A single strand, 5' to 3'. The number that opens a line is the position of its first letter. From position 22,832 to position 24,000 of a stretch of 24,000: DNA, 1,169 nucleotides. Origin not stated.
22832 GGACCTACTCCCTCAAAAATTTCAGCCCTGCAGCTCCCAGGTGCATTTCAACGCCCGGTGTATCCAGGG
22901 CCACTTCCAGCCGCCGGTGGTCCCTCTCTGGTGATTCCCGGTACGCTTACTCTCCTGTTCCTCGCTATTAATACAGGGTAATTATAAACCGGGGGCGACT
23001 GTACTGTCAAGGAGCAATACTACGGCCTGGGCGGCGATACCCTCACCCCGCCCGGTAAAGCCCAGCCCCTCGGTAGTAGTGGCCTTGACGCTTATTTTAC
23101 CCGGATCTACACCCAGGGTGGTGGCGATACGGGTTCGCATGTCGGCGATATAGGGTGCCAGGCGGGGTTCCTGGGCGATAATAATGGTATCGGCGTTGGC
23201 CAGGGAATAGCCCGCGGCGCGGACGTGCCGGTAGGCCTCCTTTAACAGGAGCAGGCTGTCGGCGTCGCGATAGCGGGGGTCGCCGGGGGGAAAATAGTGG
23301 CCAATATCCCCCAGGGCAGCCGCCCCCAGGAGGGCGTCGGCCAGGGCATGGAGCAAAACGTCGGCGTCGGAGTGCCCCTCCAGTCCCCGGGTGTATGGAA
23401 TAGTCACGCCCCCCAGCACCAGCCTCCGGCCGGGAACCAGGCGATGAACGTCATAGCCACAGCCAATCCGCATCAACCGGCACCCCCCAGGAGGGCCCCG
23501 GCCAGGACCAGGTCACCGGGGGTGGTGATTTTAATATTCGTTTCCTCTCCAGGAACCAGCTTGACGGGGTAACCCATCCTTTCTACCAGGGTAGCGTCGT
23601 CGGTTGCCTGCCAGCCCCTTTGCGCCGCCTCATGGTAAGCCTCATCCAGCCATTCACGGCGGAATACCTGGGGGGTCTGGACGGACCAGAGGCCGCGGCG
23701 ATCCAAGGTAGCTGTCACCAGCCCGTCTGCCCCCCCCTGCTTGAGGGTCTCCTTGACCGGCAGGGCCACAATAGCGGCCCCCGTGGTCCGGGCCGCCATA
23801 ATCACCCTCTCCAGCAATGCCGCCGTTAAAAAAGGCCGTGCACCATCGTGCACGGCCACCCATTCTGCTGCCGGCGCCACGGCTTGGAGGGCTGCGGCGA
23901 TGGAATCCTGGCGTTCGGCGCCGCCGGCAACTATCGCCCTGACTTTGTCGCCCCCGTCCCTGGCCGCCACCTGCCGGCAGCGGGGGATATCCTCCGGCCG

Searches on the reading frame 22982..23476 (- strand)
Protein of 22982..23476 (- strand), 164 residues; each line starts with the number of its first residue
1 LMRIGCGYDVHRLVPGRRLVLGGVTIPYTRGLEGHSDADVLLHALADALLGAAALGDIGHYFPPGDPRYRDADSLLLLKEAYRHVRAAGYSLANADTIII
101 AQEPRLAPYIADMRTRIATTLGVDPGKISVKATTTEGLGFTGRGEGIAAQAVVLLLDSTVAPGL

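Call 10: search_protein_families(library=ncbifam, proteins=[window:22982-23476:-])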
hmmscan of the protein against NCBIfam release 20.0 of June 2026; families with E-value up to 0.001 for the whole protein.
window:22982-23476:- (164 aa): 2 families
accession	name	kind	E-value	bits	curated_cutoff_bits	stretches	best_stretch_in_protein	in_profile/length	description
NF006899.0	PRK09382.1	equivalog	6.9e-67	226.2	417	1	2-155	226-379/387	bifunctional 2-C-methyl-D-erythritol 4-phosphate cytidylyltransferase/2-C-methyl-D-erythritol 2,4-cyclodiphosphate synthase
TIGR00151.1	ispF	equivalog_domain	5.3e-64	215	116.45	1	3-156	1-154/155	2-C-methyl-D-erythritol 2,4-cyclodiphosphate synthase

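Call 24: find_encoding_contigs(protein=window:22982-23476:-, flank=2000, max_places=10)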
Protein window:22982-23476:- (164 aa): 2 contigs read that carry it; 1 place shown.
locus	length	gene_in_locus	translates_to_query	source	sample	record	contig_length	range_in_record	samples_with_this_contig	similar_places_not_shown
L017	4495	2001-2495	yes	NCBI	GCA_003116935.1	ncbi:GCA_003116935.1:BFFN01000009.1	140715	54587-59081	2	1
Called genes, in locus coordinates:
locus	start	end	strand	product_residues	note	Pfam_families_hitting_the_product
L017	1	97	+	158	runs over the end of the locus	PF02559:CarD_TRCF_RID, PF21095:CarD_C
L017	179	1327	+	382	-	PF27675:YCF81_N, PF01850:PIN, PF01938:TRAM (weak)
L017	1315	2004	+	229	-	PF01128:IspD, PF12804:NTP_transf_3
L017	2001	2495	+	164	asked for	PF02542:YgbB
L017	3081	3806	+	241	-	PF06426:SATase_N (weak), PF25087:GMPPB_C (faint), PF00132:Hexapep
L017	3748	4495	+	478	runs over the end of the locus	PF01406:tRNA-synt_1e, PF09334:tRNA-synt_1g (faint), PF09190:DALR_2, PF23493:CysS_C (weak)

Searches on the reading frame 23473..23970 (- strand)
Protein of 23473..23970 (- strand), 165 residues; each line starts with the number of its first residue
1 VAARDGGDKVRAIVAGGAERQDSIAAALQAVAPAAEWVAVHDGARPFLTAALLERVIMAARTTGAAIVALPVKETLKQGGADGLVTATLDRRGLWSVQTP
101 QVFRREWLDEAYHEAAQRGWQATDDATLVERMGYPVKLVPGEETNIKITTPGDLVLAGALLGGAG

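Call 10: search_protein_families(library=ncbifam, proteins=[window:23473-23970:-])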
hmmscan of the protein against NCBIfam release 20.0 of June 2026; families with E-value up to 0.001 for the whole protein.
window:23473-23970:- (165 aa): 5 families
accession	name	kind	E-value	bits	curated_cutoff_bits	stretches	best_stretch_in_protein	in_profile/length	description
TIGR00453.1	ispD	equivalog_domain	2.6e-56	190.5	181.3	1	9-160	66-218/219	2-C-methyl-D-erythritol 4-phosphate cytidylyltransferase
NF001186.0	PRK00155.2-3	equivalog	2.5e-45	154.7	253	1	9-161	74-222/224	2-C-methyl-D-erythritol 4-phosphate cytidylyltransferase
NF009924.0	PRK13385.1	subfamily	5e-39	134.2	342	1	12-163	76-225/230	2-C-methyl-D-erythritol 4-phosphate cytidylyltransferase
NF006899.0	PRK09382.1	equivalog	5.8e-34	117.9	417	1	11-157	75-216/387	bifunctional 2-C-methyl-D-erythritol 4-phosphate cytidylyltransferase/2-C-methyl-D-erythritol 2,4-cyclodiphosphate synthase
NF001183.0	PRK00155.1-3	subfamily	4.8e-23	81.7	166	1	12-162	76-232/237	D-ribitol-5-phosphate cytidylyltransferase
